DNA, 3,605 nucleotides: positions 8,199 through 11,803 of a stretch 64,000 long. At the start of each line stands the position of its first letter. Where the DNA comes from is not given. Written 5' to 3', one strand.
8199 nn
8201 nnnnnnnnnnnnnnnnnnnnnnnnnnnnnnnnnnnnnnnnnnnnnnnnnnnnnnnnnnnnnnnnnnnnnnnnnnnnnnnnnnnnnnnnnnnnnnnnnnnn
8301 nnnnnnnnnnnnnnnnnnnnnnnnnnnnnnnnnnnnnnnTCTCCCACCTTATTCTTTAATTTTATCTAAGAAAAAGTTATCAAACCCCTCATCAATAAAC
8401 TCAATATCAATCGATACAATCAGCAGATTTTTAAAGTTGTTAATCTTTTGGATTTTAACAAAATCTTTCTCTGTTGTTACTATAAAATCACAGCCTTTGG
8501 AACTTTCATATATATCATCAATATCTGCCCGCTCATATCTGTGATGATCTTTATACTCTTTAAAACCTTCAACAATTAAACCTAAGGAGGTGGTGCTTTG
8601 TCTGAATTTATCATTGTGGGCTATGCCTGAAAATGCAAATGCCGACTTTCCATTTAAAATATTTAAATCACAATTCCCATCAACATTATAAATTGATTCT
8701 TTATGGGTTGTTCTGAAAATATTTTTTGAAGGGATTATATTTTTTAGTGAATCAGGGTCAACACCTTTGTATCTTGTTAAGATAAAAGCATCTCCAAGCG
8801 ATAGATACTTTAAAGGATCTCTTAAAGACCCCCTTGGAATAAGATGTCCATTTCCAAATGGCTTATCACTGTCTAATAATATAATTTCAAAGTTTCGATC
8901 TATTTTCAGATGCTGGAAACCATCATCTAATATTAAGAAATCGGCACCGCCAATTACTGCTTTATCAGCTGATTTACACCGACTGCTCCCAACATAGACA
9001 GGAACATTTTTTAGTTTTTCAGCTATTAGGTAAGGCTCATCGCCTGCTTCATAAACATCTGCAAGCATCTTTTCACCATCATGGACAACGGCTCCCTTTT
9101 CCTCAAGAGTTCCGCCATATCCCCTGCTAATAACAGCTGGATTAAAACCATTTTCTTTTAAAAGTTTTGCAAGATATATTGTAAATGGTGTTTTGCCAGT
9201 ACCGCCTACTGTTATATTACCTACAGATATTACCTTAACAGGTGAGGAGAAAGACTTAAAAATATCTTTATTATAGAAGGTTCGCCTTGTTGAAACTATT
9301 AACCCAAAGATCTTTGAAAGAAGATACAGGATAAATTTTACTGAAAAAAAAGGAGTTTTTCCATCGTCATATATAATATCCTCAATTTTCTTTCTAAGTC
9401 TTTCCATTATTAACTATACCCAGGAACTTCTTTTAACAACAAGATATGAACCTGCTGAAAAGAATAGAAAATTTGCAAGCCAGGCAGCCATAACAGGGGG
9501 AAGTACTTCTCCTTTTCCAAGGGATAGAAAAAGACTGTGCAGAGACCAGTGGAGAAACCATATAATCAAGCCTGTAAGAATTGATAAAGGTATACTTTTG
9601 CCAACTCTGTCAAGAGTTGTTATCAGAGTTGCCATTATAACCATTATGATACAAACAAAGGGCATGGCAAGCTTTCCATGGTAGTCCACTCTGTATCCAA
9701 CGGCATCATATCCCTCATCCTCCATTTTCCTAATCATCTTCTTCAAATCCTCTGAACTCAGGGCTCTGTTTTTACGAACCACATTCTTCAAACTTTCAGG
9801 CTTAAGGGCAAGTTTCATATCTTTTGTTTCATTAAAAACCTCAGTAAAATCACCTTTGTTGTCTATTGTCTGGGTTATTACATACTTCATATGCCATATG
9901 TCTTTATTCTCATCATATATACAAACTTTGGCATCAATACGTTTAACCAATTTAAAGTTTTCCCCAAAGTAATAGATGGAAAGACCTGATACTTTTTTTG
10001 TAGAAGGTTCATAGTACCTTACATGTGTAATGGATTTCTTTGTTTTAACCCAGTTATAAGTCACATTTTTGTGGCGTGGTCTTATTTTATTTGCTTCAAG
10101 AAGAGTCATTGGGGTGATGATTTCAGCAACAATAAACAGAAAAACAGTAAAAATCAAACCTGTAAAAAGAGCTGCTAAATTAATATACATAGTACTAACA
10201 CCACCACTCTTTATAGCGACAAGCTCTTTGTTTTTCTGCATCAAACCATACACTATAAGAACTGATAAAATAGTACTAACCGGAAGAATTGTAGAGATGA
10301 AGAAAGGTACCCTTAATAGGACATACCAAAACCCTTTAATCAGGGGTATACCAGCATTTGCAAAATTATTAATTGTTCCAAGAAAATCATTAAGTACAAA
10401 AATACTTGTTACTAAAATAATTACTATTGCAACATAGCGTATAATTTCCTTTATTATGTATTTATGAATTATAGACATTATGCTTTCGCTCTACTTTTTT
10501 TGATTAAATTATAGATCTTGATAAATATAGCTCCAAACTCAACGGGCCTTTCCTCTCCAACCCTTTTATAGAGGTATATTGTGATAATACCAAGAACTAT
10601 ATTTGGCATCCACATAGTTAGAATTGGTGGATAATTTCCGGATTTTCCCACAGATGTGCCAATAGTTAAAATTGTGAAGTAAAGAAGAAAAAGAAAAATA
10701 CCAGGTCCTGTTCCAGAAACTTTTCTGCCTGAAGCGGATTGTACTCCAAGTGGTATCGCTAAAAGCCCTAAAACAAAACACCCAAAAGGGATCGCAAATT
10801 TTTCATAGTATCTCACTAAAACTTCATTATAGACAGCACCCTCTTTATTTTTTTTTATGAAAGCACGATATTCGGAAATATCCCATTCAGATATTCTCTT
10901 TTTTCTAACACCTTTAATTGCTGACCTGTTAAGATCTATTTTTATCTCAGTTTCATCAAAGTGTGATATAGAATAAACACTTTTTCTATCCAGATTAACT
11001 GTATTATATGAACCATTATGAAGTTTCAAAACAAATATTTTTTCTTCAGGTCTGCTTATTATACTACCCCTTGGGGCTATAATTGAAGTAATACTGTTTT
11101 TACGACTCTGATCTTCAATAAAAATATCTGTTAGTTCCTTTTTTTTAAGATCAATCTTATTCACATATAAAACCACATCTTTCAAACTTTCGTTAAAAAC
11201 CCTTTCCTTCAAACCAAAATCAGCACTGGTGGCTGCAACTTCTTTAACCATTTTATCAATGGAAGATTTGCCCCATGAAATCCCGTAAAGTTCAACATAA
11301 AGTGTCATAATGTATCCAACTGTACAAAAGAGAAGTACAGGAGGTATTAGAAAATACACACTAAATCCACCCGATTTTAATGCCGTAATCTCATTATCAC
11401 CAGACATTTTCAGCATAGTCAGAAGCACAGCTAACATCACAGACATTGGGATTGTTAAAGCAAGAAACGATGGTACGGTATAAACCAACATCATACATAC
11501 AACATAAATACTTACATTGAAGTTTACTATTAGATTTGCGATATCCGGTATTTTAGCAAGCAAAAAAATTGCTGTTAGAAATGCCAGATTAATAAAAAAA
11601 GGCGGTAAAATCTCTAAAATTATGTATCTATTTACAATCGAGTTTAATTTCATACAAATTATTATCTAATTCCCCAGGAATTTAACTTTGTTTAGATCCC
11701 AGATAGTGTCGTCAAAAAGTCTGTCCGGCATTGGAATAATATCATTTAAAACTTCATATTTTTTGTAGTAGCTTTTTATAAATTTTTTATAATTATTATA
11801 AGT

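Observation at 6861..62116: Dense family of MITE-like elements with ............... inverted termini and 4-bp AT-only target duplications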

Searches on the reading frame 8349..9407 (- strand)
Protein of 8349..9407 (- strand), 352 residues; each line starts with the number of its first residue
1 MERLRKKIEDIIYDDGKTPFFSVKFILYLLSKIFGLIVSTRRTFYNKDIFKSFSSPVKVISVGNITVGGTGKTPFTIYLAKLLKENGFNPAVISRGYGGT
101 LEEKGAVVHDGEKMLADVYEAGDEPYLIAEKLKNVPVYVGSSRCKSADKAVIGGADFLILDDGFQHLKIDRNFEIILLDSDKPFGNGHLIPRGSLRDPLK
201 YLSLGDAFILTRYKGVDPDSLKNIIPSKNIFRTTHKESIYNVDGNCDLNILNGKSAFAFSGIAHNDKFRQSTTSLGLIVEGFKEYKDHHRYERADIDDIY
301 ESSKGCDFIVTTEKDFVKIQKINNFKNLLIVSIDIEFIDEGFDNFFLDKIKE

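Call 69: search_protein_families(library=pfam, proteins=[window:8349-9407:-], max_evalue=0.00001)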
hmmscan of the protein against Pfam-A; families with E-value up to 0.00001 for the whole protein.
window:8349-9407:- (352 aa): 1 family
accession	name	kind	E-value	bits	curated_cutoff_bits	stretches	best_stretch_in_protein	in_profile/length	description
PF02606.20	LpxK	-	2.5e-89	300.1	27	1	24-350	2-327/328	Tetraacyldisaccharide-1-P 4'-kinase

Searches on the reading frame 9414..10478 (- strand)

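Call 69: search_protein_families(library=pfam, proteins=[window:9414-10478:-], max_evalue=0.00001)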
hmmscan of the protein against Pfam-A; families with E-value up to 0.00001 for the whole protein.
window:9414-10478:- (354 aa): 1 family
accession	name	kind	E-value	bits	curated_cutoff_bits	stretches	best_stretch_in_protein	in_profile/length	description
PF03739.19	LptF_LptG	-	2.1e-67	228.1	27.9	1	6-347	1-351/353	Lipopolysaccharide export system permease LptF/LptG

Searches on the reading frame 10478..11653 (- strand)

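Call 70: search_protein_families(library=pfam, proteins=[window:10478-11653:-], max_evalue=0.00001)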
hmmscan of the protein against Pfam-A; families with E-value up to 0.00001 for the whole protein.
window:10478-11653:- (391 aa): 1 family
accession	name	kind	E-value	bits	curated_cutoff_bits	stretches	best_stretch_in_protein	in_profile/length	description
PF03739.19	LptF_LptG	-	4.3e-79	266.6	27.9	1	9-364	1-353/353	Lipopolysaccharide export system permease LptF/LptG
